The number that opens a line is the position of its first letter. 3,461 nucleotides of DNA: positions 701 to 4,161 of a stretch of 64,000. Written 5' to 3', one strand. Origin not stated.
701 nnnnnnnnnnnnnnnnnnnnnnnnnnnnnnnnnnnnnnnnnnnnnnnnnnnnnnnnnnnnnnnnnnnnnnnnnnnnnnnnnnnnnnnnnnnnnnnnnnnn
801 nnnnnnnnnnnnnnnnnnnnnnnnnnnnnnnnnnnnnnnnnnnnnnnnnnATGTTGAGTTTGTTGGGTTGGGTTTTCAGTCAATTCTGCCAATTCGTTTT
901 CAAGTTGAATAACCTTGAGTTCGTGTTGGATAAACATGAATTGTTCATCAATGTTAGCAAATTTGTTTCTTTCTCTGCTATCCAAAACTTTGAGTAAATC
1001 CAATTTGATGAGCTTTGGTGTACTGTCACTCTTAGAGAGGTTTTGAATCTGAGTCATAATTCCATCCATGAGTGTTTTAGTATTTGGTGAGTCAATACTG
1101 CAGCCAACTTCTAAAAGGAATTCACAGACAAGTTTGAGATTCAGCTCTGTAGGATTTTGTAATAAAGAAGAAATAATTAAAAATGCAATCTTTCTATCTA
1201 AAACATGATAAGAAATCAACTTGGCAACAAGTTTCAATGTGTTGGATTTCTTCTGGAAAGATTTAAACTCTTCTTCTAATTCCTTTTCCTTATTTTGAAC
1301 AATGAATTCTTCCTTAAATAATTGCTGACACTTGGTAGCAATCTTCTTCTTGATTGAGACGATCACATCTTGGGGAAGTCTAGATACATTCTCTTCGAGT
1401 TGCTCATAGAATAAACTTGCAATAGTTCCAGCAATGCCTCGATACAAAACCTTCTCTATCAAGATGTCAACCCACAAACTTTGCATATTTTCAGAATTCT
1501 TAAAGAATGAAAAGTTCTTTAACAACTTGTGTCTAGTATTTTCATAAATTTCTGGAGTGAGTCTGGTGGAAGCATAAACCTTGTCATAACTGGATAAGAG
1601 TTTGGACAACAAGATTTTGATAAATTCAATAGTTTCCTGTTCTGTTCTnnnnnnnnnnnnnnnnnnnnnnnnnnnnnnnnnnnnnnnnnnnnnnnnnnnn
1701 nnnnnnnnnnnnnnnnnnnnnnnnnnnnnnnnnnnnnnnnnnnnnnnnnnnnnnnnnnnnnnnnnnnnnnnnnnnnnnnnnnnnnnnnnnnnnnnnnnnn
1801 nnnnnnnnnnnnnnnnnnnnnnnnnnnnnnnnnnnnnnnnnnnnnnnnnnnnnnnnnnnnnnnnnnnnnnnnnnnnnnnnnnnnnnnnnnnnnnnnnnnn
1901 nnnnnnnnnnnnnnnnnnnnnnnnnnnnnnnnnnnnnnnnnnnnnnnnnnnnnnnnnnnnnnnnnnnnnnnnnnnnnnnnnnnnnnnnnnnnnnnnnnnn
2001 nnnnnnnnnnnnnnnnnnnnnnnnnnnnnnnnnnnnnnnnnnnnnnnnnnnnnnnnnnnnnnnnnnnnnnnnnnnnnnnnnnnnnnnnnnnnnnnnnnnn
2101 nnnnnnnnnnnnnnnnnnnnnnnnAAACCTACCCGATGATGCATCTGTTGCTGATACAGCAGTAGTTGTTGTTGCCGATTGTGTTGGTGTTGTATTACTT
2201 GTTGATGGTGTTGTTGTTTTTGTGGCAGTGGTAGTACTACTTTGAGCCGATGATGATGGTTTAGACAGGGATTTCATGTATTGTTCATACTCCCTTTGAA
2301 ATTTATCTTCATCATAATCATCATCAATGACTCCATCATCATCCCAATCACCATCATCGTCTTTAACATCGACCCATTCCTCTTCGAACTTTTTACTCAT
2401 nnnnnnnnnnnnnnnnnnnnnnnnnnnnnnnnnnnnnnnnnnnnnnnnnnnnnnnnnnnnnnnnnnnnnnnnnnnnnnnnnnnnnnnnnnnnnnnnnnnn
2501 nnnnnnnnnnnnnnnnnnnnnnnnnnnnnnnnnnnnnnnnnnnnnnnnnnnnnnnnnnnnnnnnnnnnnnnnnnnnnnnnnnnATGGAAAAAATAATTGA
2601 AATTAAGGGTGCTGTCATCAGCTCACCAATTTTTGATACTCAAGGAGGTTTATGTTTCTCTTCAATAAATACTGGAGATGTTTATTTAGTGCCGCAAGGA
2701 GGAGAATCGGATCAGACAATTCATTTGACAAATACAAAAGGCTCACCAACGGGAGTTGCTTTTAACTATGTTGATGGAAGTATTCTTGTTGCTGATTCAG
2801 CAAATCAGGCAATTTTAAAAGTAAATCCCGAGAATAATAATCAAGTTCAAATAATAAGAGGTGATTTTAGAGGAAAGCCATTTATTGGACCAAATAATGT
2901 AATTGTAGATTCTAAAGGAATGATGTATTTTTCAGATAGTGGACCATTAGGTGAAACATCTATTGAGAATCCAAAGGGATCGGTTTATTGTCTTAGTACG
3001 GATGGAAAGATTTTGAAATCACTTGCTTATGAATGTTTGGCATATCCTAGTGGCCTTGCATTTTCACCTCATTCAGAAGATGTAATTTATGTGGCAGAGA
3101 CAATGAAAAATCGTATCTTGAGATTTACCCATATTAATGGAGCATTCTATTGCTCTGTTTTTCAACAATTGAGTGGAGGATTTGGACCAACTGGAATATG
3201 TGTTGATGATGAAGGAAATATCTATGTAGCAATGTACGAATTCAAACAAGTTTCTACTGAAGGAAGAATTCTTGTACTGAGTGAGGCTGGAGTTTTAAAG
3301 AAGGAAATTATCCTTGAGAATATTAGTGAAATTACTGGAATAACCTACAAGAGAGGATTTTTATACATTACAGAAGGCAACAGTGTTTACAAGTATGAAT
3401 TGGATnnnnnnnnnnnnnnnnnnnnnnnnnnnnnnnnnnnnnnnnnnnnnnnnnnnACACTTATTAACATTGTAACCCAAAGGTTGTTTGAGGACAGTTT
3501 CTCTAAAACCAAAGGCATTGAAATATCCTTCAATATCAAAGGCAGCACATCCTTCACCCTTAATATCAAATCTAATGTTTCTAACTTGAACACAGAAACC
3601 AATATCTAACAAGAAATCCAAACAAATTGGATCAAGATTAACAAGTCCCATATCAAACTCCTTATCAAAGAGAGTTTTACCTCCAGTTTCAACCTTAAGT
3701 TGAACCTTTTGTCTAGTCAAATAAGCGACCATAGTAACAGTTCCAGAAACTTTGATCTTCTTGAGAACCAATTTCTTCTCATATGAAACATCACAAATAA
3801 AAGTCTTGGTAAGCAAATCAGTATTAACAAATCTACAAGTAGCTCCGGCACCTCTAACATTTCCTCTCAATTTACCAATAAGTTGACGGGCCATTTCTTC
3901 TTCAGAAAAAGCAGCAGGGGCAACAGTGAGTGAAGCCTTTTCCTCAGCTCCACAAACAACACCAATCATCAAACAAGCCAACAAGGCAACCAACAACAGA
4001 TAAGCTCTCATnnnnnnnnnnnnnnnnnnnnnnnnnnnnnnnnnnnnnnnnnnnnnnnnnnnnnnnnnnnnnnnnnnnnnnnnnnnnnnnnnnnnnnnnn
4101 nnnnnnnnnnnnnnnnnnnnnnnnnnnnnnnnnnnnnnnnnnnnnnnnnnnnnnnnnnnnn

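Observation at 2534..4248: Identical E2F-type 12-mer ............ in two neighbouring bidirectional promoters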

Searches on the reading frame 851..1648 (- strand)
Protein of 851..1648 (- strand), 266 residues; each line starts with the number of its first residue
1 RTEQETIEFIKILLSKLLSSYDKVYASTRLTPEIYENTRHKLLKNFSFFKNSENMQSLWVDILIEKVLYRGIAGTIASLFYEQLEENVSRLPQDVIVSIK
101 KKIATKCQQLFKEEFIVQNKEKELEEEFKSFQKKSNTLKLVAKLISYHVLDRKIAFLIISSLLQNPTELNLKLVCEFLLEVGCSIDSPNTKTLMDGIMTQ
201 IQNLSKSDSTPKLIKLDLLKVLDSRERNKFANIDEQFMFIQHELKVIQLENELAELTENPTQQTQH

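Call 11: search_protein_families(library=pfam, proteins=[window:851-1612:-], max_evalue=0.1)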
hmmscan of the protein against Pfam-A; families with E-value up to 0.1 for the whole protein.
window:851-1612:- (254 aa): 2 families
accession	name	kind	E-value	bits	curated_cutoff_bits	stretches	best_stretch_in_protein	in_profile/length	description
PF02854.25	MIF4G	-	1.2e-11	45.1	30.8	1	85-215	68-202/203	MIF4G domain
PF02893.26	GRAM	-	0.092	13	23.6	0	80-136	56-110/112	GRAM domain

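Call 46: search_solved_structures(query=window:851-1648:-, max_evalue=1)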
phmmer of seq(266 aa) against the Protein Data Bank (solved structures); distinct sequences matched with E-value up to 1: 8.
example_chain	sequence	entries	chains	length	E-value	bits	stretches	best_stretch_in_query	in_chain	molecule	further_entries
8huj_B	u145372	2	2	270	2.4e-05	27.3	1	121-228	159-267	Eukaryotic translation initiation factor 4 gamma 1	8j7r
1hu3_A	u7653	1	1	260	4.2e-05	26.5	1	123-228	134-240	EIF4GII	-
6zmw_g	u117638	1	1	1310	0.00044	23.1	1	121-229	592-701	Eukaryotic translation initiation factor 4 gamma 1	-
8oz0_2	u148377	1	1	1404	0.00046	23.1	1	121-229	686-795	Eukaryotic translation initiation factor 4 gamma 1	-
4wy9_A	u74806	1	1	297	0.17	14.7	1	82-145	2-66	Putative MCP-type signal transduction protein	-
4c9b_B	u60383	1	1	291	0.36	13.6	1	135-214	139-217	PRE-MRNA-SPLICING FACTOR CWC22 HOMOLOG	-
6yvh_A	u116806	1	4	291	0.36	13.6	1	135-214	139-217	Pre-mRNA-splicing factor CWC22 homolog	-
4iul_A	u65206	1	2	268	0.7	12.7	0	133-227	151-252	Eukaryotic translation initiation factor 4 gamma 2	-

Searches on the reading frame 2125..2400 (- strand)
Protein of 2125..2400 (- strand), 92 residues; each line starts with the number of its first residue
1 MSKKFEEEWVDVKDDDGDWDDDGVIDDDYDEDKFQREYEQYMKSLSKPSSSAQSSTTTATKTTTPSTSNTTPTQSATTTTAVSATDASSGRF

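Call 11: search_protein_families(library=pfam, proteins=[window:2125-2400:-], max_evalue=0.1)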
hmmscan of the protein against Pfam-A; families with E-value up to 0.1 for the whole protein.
window:2125-2400:- (92 aa): 2 families
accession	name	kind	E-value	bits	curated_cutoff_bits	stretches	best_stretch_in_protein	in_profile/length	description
PF01456.22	Mucin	-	0.029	14.8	34.7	1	49-84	56-91/143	Mucin-like glycoprotein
PF25424.1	PH_35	-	0.047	14.1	28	1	26-85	111-168/192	Fungal deubiquitinating enzyme PH domain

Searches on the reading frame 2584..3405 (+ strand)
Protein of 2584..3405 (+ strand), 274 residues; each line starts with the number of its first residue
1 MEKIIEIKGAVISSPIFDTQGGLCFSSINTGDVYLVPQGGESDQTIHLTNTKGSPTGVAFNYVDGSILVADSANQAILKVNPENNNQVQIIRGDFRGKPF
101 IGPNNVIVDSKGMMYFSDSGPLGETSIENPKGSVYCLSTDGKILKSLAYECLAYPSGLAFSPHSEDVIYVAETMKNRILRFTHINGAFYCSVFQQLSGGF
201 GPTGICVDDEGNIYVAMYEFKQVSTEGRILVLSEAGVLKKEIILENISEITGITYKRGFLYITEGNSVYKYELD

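Call 11: search_protein_families(library=pfam, proteins=[window:2584-3405:+], max_evalue=0.1)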
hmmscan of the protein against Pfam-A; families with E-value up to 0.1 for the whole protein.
window:2584-3405:+ (274 aa): 7 families
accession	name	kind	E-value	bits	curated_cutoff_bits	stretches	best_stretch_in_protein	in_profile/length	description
PF08450.18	SGL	-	1.2e-18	68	26.3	1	15-263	5-243/246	SMP-30/Gluconolactonase/LRE-like region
PF01436.27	NHL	-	6.5e-15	54.8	20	2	54-78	3-26/28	NHL repeat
PF20067.5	SSL_N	-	0.00068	19.9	18.9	0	196-217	17-38/46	Strictosidine synthase-like, N-terminal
PF22701.2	Mala_s_1-like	-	0.00069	19.9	27.5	0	103-255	1-137/195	Mal s 1 allergenic protein-like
PF25021.1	TEN_NHL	-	0.0014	18.2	27.1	0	54-93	202-237/357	Teneurin NHL domain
PF06739.17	SBBP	-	0.0037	17.6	20.5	1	202-216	15-29/38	Beta-propeller repeat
PF03088.22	Str_synth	-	0.0039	17.7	25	0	109-181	6-84/89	Strictosidine synthase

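Call 30: list_cluster_members(proteins=[P0001, window:2584-3405:+, window:3457-4011:-, window:2125-2400:-])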
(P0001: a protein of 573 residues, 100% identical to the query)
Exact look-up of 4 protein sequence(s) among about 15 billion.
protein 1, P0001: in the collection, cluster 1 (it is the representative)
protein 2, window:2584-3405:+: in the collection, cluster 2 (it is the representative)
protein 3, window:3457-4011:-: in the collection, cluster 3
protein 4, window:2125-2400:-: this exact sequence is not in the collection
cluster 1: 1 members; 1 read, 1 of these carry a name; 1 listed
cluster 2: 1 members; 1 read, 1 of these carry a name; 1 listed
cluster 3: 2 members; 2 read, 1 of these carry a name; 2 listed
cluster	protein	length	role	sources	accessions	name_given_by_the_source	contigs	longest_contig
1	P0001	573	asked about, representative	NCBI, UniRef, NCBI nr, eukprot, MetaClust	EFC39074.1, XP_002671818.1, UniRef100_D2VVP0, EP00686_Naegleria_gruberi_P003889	predicted protein [Naegleria gruberi] | Predicted protein n=1 Tax=Naegleria gruberi TaxID=5762 RepID=D2VVP0_NAEGR | uncharacterized protein NAEGRDRAFT_52631 [Naegleria gruberi]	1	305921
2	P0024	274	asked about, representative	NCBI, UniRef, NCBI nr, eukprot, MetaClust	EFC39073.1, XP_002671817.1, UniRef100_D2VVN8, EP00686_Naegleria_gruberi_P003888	predicted protein [Naegleria gruberi] | Predicted protein n=1 Tax=Naegleria gruberi TaxID=5762 RepID=D2VVN8_NAEGR | uncharacterized protein NAEGRDRAFT_73085 [Naegleria gruberi]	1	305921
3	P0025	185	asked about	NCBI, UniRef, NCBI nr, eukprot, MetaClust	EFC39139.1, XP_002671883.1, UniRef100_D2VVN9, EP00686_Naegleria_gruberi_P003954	predicted protein [Naegleria gruberi] | Predicted protein n=1 Tax=Naegleria gruberi TaxID=5762 RepID=D2VVN9_NAEGR | uncharacterized protein NAEGRDRAFT_73086 [Naegleria gruberi]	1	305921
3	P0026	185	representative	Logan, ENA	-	-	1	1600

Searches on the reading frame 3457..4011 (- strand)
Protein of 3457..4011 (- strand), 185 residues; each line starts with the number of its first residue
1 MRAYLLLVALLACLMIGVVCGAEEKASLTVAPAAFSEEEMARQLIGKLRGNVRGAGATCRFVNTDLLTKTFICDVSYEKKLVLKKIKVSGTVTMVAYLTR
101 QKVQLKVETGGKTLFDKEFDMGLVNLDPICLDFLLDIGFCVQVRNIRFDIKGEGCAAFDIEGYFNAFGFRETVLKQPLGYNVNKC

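Call 11: search_protein_families(library=pfam, proteins=[window:3457-4011:-], max_evalue=0.1)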
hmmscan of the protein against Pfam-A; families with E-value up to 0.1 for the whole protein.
window:3457-4011:- (185 aa): 2 families
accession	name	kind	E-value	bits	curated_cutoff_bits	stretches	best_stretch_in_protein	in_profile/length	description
PF15998.10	DUF4773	-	0.01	16.8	27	1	82-159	16-96/118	Domain of unknown function (DUF4773)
PF13933.12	HRXXH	-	0.05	13.7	27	1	68-95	142-170/245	Putative peptidase family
